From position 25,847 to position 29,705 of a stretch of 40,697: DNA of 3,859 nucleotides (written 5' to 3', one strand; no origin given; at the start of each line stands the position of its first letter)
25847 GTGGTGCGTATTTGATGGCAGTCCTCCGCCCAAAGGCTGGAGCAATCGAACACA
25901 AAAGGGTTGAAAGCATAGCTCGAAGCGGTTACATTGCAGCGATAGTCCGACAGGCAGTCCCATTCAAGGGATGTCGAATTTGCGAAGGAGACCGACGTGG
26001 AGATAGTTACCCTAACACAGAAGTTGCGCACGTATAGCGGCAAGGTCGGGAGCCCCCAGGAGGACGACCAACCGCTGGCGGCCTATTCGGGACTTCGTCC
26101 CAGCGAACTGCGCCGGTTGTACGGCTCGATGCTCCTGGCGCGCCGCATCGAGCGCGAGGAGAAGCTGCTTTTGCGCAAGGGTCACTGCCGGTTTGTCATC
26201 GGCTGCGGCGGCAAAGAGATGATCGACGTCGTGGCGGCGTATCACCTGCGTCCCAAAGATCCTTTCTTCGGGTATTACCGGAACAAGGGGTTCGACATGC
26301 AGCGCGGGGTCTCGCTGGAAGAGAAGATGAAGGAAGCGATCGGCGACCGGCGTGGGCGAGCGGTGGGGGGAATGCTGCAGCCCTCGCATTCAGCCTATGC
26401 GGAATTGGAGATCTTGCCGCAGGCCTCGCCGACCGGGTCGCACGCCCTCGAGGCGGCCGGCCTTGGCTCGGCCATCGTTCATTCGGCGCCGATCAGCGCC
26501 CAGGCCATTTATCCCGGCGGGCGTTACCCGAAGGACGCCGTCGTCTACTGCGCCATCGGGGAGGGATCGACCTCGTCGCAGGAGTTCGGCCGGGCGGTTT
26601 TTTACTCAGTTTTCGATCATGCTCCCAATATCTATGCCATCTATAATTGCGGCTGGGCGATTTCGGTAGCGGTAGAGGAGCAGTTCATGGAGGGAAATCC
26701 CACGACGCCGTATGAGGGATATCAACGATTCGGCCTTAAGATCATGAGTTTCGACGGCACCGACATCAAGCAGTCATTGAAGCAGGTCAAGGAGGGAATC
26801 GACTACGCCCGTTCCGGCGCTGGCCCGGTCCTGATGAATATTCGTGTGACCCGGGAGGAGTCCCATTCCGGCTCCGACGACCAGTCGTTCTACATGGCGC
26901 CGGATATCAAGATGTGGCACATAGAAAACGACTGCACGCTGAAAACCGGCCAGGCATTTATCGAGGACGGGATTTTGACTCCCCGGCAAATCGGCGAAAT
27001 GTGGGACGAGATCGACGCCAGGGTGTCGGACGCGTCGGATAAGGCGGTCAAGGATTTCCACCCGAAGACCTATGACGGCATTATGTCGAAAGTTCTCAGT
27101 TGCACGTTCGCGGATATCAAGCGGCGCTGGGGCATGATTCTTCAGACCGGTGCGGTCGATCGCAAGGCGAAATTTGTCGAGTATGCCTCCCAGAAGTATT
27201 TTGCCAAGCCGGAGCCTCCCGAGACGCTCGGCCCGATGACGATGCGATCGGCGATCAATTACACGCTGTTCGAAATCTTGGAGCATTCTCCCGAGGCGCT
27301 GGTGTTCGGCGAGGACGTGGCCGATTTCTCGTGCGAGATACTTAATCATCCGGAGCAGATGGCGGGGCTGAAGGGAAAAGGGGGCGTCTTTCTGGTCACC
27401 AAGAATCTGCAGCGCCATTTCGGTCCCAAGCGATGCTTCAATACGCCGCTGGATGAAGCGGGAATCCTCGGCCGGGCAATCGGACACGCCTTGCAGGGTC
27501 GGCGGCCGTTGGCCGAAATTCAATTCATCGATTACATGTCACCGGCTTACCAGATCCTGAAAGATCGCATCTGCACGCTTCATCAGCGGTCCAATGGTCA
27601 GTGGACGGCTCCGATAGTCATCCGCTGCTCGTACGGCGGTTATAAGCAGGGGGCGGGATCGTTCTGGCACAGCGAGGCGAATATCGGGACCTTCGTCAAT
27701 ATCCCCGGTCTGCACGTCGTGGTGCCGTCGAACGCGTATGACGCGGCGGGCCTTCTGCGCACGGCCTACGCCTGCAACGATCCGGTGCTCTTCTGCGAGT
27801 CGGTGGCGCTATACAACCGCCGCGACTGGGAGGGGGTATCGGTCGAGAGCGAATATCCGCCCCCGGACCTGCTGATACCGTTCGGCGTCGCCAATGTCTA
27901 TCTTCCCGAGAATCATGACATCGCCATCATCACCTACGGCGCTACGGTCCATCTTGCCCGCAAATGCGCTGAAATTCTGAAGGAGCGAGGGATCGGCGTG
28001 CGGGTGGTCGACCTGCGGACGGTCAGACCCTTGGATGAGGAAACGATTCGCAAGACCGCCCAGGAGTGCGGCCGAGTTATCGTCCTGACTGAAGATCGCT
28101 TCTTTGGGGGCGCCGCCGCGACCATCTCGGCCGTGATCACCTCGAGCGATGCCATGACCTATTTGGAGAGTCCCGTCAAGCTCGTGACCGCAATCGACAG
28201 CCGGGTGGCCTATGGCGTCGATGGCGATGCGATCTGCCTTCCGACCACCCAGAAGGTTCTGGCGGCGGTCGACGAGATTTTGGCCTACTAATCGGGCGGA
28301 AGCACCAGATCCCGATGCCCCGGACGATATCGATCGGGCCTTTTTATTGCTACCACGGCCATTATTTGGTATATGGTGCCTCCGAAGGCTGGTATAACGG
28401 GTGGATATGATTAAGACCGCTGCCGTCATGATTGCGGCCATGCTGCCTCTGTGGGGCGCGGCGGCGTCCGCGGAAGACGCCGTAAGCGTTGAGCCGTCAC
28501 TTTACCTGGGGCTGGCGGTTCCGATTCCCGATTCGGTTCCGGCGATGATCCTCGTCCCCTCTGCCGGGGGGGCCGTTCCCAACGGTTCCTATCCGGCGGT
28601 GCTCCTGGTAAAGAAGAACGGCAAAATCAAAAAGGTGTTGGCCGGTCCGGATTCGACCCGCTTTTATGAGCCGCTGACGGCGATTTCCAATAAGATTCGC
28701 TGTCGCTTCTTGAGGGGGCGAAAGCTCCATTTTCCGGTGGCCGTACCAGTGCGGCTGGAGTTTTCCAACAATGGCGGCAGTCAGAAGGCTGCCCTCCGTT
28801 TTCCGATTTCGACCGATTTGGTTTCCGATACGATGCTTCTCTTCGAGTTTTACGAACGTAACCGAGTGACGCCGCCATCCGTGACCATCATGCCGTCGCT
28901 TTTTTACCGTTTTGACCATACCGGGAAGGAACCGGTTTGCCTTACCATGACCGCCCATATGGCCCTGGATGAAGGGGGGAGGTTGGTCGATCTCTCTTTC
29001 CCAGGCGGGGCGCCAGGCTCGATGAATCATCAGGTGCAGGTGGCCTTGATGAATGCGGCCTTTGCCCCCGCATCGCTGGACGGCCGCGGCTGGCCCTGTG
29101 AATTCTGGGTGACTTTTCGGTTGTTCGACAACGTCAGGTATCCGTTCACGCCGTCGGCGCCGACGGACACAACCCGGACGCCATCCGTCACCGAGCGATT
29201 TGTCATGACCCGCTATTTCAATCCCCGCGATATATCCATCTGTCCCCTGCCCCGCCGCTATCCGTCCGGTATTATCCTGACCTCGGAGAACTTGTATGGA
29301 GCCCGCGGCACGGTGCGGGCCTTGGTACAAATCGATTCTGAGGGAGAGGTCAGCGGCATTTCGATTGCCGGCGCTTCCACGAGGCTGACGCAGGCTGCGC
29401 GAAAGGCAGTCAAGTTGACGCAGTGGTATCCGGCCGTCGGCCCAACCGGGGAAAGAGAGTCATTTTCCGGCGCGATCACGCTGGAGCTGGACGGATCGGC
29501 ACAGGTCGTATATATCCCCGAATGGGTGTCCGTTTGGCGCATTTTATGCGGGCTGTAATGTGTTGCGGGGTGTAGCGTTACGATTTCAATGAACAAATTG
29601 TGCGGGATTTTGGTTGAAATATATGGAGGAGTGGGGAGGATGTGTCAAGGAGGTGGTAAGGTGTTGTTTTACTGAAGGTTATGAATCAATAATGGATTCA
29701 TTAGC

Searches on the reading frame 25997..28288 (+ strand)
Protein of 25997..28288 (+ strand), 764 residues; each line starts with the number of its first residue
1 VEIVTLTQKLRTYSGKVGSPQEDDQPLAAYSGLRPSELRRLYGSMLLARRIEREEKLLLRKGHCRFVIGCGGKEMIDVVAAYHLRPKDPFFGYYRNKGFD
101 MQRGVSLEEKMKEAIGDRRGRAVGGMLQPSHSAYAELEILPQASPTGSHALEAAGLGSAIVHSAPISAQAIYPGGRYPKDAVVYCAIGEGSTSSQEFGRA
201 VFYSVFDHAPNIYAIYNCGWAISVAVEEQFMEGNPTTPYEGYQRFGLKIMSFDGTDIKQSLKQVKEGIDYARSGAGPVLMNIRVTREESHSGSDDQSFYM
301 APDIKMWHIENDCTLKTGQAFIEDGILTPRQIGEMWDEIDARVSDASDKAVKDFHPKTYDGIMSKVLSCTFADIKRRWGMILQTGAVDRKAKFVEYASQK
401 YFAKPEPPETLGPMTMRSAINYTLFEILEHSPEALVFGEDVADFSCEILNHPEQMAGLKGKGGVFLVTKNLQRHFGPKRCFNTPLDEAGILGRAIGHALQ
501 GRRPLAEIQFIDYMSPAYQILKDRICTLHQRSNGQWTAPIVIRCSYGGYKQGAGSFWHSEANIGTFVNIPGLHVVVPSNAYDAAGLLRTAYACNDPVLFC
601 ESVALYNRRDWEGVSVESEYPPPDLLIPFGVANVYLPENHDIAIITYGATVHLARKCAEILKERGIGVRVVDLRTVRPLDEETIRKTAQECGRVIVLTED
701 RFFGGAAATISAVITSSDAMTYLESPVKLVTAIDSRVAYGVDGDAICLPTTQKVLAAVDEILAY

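Call 21: search_protein_families(library=pfam, proteins=[window:25997-28288:+], max_evalue=0.001)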
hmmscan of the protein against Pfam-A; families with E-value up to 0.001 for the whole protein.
window:25997-28288:+ (764 aa): 4 families
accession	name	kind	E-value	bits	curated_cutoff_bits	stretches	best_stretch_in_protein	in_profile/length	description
PF00676.26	E1_dh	-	1.4e-34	119.9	22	1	44-353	3-294/300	Dehydrogenase E1 component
PF02779.29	Transket_pyr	-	2.7e-28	99.2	27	1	414-607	3-173/174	Transketolase, pyrimidine binding domain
PF02780.25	Transketolase_C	-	8.6e-27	93.9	25.9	1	636-735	6-104/124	Transketolase, C-terminal domain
PF17147.9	PFOR_II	-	4.9e-08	33.7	27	1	641-717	2-78/102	Pyruvate:ferredoxin oxidoreductase core domain II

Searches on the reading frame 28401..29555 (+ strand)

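Call 21: search_protein_families(library=pfam, proteins=[window:28401-29555:+], max_evalue=0.001)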
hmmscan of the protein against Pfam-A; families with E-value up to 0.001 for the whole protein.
window:28401-29555:+ (385 aa): 1 family
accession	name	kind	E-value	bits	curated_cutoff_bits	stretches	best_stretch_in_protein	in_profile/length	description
PF03544.19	TonB_C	-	5.7e-07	30.3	24.6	1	300-348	13-63/79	Gram-negative bacterial TonB protein C-terminal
